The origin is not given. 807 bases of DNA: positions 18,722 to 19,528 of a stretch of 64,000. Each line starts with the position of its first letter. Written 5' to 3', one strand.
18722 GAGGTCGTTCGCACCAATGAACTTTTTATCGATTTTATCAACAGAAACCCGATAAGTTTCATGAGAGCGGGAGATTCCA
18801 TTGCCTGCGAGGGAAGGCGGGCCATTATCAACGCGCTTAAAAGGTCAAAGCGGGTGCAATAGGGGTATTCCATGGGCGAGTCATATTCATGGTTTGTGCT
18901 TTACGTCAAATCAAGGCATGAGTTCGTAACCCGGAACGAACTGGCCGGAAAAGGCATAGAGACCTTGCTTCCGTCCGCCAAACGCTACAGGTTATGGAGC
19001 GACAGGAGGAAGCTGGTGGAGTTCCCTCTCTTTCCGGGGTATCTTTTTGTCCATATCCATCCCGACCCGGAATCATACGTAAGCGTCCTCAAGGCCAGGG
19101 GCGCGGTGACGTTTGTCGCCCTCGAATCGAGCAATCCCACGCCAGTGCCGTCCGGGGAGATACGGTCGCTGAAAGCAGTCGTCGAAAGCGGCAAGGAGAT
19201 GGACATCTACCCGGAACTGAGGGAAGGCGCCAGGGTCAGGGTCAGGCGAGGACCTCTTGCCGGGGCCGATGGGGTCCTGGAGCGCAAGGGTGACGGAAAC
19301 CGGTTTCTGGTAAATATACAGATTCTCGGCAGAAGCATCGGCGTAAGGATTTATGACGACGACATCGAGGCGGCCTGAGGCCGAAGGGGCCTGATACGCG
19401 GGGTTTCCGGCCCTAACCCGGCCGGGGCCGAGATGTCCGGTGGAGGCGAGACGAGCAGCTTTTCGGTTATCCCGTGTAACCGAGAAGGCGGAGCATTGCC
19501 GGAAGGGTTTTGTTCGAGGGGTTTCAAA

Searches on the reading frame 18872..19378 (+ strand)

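Call 49: search_protein_families(library=ncbifam, proteins=[window:18872-19378:+], max_evalue=1e-10)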
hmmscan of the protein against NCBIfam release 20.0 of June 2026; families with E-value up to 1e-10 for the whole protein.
window:18872-19378:+ (168 aa): 5 families
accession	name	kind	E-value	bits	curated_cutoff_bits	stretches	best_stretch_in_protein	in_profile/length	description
NF033644.1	antiterm_UpxY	subfamily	1.9e-34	119.1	100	1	7-162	1-161/164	UpxY family transcription antiterminator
TIGR01955.1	RfaH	equivalog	5.4e-23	81.7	144.5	1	7-165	1-158/159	transcription/translation regulatory transformer protein RfaH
NF006534.0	PRK09014.1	equivalog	1.4e-17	64.1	124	1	6-165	3-159/162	transcription/translation regulatory transformer protein RfaH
NF033641.1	antiterm_LoaP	exception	1.1e-15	58.2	125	1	7-155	1-154/166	antiterminator LoaP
TIGR00922.1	nusG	equivalog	4.2e-12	46.2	135.7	1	21-166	24-170/172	transcription termination/antitermination protein NusG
